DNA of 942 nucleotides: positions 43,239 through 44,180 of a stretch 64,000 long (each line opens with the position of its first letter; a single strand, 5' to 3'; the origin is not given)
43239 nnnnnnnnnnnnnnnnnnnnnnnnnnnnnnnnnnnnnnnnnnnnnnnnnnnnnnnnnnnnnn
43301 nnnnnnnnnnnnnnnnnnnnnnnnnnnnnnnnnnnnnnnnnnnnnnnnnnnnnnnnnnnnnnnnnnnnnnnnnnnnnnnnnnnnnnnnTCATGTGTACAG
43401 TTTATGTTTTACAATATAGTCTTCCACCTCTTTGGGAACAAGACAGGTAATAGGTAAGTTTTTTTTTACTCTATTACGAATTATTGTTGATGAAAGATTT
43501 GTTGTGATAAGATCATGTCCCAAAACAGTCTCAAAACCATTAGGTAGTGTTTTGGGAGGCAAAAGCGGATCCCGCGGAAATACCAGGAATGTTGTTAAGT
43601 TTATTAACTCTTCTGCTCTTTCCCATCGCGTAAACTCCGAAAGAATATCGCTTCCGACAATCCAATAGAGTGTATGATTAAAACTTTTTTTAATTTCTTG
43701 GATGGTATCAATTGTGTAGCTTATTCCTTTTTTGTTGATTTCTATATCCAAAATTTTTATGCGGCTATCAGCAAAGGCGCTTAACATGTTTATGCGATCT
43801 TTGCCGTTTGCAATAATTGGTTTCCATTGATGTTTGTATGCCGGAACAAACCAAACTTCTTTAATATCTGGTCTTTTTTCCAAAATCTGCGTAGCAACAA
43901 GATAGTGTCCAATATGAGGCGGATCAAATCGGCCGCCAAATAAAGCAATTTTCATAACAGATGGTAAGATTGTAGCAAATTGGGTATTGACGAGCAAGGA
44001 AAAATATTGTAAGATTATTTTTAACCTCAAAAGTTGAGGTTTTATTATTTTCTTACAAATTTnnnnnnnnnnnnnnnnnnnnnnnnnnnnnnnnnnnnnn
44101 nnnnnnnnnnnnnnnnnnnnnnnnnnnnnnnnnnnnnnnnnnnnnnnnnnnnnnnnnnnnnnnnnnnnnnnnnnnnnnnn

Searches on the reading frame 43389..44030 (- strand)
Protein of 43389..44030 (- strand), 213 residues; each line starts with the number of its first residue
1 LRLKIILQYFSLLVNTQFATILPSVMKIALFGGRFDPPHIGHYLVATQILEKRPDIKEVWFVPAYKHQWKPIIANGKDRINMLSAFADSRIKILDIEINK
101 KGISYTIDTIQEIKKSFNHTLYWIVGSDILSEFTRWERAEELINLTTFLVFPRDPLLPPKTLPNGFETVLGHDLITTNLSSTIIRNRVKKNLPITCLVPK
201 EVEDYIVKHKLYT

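Call 8: search_protein_families(library=ncbifam, proteins=[window:43389-44030:-], max_evalue=0.01)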
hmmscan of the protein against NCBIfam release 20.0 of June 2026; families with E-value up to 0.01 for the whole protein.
window:43389-44030:- (213 aa): 15 families
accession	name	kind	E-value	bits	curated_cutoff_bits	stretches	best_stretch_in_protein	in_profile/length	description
NF000840.1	PRK00071.1-3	equivalog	5.8e-41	140.2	150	1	25-213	5-199/201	nicotinate-nucleotide adenylyltransferase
TIGR00482.1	TIGR00482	equivalog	8.3e-41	140.1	112.45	1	30-212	1-194/194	nicotinate (nicotinamide) nucleotide adenylyltransferase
NF005519.0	PRK07152.1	equivalog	2.1e-40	138.8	315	1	26-212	1-184/361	nicotinate-nucleotide adenylyltransferase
NF000841.0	PRK00071.1-4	equivalog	1.5e-35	122.7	197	1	26-212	7-192/194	nicotinate-nucleotide adenylyltransferase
NF000839.0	PRK00071.1-1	equivalog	6.7e-27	94.8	187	2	28-153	8-137/219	nicotinate-nucleotide adenylyltransferase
NF000843.0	PRK00071.2-2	equivalog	3.5e-20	72.4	240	1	23-153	9-141/212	nicotinate-nucleotide adenylyltransferase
NF005410.0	PRK06973.1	equivalog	2.8e-18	66.1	214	1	22-145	18-148/243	nicotinate-nucleotide adenylyltransferase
NF000842.0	PRK00071.2-1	equivalog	3.1e-18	66.1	167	1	26-213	2-185/191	nicotinate-nucleotide adenylyltransferase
NF000845.0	PRK00071.2-4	equivalog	4.3e-18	65.4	210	1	26-147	8-131/197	nicotinate-nucleotide adenylyltransferase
NF006479.0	PRK08887.1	equivalog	5.8e-17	62.1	164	1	26-152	2-132/174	nicotinate-nicotinamide nucleotide adenylyltransferase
NF000846.0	PRK00071.2-5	equivalog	1.2e-14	54.3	329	1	24-155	17-150/210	nicotinate-nucleotide adenylyltransferase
TIGR00125.1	cyt_tran_rel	domain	3.7e-08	33.4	27.7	1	28-86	1-59/65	adenylyltransferase/cytidyltransferase family protein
NF002243.0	PRK01153.1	subfamily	8.7e-05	22.2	127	0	29-56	3-30/175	nicotinamide-nucleotide adenylyltransferase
TIGR01510.1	coaD_prev_kdtB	equivalog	0.00022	21.2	103.3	0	28-98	1-66/155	pantetheine-phosphate adenylyltransferase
TIGR01527.1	arch_NMN_Atrans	equivalog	0.00046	19.8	181.2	0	29-55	2-28/167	nicotinamide-nucleotide adenylyltransferase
